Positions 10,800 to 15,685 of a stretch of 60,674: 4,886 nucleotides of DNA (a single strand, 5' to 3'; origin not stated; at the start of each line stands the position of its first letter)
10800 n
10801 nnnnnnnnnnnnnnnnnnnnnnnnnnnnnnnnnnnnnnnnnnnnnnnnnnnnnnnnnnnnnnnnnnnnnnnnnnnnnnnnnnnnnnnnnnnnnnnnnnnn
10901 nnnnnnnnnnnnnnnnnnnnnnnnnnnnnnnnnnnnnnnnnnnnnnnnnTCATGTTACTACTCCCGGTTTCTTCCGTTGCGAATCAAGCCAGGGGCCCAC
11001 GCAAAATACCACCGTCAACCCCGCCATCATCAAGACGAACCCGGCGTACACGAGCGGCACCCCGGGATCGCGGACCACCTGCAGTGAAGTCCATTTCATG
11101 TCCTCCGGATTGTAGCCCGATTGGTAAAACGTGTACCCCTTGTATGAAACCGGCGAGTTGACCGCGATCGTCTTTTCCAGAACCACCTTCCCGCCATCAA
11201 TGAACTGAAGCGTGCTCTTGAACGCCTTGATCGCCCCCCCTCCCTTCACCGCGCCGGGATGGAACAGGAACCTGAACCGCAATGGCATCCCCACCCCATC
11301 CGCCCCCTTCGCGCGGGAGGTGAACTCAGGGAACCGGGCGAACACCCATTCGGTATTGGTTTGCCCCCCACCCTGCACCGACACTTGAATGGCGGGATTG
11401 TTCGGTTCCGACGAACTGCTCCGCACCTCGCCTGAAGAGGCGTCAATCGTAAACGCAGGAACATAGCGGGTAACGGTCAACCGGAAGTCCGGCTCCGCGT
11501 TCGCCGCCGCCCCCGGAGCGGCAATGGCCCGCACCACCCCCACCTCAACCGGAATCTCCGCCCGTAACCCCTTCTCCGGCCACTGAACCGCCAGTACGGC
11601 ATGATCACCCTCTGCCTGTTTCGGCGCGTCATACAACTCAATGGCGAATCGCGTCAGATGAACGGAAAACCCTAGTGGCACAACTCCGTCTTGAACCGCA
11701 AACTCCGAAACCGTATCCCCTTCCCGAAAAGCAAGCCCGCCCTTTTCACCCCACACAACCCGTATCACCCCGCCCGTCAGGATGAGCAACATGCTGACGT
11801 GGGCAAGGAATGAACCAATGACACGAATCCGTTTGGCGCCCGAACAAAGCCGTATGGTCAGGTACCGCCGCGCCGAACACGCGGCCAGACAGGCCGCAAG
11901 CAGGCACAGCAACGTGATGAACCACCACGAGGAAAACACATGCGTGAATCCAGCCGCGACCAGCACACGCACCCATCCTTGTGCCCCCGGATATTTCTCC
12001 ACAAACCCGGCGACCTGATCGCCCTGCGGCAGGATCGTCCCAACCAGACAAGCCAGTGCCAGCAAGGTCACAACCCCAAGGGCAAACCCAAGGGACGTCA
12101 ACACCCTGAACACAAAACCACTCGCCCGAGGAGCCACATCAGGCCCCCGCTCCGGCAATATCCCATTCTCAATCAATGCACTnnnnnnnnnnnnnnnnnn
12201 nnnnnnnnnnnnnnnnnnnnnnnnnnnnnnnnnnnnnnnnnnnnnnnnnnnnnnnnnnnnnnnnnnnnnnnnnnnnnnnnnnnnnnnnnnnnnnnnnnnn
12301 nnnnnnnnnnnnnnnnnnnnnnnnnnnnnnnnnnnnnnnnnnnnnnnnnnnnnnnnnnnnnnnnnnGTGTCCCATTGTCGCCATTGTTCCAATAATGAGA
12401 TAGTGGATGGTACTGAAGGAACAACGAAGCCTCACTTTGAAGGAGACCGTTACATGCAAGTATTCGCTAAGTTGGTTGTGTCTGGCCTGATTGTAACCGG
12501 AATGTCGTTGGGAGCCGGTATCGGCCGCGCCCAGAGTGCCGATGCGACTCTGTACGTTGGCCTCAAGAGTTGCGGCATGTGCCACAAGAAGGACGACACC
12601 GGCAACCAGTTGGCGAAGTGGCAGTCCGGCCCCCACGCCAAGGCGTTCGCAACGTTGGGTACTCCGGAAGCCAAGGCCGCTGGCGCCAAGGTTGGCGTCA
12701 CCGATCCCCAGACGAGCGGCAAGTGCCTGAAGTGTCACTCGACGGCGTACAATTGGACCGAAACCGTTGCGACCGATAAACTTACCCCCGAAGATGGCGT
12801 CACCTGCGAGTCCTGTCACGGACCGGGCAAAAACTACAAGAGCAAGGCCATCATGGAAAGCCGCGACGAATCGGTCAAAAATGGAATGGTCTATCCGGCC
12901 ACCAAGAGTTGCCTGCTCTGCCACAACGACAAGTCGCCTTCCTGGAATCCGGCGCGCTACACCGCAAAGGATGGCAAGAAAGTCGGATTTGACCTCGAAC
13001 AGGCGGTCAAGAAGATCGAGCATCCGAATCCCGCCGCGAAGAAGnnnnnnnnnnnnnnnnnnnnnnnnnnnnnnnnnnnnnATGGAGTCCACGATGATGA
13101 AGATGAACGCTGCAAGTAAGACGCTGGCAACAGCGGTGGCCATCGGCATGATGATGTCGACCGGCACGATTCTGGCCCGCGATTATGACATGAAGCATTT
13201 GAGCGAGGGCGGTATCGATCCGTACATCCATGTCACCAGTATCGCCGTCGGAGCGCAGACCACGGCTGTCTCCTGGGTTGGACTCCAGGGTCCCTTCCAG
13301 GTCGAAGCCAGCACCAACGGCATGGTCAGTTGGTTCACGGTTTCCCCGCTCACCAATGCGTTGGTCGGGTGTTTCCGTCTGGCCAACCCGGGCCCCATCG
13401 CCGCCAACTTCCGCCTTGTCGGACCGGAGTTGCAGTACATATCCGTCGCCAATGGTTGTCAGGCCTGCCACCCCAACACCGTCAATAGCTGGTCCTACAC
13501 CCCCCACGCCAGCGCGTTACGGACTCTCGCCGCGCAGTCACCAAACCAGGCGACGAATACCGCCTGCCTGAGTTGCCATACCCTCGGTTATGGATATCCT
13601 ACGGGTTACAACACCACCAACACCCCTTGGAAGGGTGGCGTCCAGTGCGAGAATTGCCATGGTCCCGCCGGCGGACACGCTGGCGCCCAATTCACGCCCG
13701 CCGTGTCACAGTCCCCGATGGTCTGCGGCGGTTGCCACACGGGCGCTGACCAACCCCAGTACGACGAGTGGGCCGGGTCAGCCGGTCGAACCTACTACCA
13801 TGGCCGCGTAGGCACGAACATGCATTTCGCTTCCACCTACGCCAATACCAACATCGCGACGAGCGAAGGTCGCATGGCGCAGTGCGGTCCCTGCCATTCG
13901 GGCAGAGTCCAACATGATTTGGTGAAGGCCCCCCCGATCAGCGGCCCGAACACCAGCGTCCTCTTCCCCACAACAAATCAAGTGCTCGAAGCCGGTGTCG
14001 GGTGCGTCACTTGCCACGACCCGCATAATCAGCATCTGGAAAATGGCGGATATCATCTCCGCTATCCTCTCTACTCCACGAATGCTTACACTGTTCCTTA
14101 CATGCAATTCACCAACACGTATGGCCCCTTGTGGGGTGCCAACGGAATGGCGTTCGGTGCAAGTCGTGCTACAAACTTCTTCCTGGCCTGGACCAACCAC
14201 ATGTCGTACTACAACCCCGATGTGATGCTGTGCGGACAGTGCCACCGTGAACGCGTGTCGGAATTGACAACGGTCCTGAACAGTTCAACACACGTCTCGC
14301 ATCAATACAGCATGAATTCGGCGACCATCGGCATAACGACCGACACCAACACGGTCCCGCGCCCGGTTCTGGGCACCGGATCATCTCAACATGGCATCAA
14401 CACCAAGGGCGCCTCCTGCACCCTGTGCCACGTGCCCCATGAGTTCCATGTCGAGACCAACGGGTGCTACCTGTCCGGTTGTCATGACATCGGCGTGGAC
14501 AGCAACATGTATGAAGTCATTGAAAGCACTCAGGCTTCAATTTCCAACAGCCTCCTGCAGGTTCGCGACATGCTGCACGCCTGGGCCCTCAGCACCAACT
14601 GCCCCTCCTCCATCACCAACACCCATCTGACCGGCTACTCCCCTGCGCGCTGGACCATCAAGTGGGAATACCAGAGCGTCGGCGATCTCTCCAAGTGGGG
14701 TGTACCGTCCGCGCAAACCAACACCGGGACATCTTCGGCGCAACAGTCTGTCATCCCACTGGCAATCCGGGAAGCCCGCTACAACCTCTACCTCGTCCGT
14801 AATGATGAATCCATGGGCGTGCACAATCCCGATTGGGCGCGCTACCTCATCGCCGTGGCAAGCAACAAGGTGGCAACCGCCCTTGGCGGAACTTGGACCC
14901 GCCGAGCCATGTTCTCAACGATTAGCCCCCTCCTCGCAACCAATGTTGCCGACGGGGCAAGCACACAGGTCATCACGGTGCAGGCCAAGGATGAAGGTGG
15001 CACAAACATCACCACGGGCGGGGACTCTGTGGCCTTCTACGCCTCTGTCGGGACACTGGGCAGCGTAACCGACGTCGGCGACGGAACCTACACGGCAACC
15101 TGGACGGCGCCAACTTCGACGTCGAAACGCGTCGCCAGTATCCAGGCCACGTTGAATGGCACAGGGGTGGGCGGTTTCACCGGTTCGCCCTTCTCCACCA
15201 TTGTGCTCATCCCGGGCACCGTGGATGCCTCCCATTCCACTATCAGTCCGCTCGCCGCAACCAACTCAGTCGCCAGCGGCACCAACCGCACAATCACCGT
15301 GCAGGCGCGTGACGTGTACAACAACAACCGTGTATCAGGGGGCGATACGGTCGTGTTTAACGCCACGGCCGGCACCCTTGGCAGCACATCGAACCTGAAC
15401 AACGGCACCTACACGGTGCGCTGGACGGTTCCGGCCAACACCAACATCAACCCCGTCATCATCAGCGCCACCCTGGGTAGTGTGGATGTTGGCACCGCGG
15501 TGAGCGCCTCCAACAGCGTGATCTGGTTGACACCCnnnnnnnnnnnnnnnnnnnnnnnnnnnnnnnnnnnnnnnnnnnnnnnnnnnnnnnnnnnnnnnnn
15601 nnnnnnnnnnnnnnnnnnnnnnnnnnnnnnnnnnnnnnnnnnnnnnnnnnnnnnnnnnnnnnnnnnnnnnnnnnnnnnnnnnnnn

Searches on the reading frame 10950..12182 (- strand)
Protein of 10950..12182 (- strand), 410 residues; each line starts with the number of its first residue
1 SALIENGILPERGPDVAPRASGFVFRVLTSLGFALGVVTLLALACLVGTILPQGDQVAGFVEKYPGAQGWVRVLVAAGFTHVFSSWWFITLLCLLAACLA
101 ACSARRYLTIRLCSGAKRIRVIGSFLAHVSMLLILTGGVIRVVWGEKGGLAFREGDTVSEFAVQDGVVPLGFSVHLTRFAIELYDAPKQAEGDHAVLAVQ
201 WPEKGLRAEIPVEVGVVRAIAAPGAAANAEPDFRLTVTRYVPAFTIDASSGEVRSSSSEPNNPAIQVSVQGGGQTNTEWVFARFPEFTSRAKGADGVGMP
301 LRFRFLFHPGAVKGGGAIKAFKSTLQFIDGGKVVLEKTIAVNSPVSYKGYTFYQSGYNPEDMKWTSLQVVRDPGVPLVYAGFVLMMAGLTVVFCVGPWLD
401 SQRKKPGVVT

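Call 40: search_protein_families(library=pfam, proteins=[window:10950-12182:-], max_evalue=0.00001)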
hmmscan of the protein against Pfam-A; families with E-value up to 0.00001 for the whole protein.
window:10950-12182:- (410 aa): 1 family
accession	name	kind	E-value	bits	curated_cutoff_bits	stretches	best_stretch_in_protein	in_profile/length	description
PF05140.19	ResB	-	3.2e-43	148.7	24.6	4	33-108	3-79/486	ResB-like family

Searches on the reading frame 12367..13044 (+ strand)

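Call 40: search_protein_families(library=pfam, proteins=[window:12367-13044:+], max_evalue=0.00001)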
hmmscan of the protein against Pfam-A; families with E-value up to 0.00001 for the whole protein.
window:12367-13044:+ (226 aa): 3 families
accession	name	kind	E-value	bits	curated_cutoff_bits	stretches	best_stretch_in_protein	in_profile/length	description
PF13435.11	Cytochrome_C554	-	1e-15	58.8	20.8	1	69-152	2-84/84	Cytochrome c554 and c-prime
PF22113.1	Mtrc-MtrF_II-IV_dom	-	2.1e-09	37.6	30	1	3-159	30-171/176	Outer membrane cytochrome MtrC/MtrF-like, domains II/IV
PF14522.11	Cytochrome_C7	-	4.9e-06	26.7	24.8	0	116-158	12-55/67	Cytochrome c7 and related cytochrome c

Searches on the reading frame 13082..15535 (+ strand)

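Call 6: search_protein_families(library=pfam, proteins=[window:13082-15535:+], max_evalue=0.01)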
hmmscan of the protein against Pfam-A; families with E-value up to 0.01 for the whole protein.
window:13082-15535:+ (818 aa): 9 families
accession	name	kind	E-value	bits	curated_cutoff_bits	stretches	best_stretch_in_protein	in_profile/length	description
PF09134.16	Invasin_D3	-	1.2e-22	80.6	33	2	612-694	5-85/98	Invasin, domain 3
PF13435.11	Cytochrome_C554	-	3.6e-15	57.1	20.8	1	126-194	2-84/84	Cytochrome c554 and c-prime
PF09699.15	Paired_CXXCH_1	-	6.6e-08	32.6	20.6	1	182-222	3-39/41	Doubled CXXCH motif (Paired_CXXCH_1)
PF22113.1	Mtrc-MtrF_II-IV_dom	-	2e-07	31.1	30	1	210-317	79-168/176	Outer membrane cytochrome MtrC/MtrF-like, domains II/IV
PF14522.11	Cytochrome_C7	-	2e-06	28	24.8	0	185-272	12-66/67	Cytochrome c7 and related cytochrome c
PF14537.11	Cytochrom_c3_2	-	6.8e-06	26.9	25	0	259-318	20-70/79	Cytochrome c3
PF00630.25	Filamin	-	1.8e-05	25.9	26.9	0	628-696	22-87/93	Filamin/ABP280 repeat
PF13447.11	Multi-haem_cyto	-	0.0062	16.3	21.9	1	189-282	98-186/269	Seven times multi-haem cytochrome CxxCH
PF02335.20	Cytochrom_C552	-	0.0076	15.7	24.1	0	263-388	85-175/438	Cytochrome c552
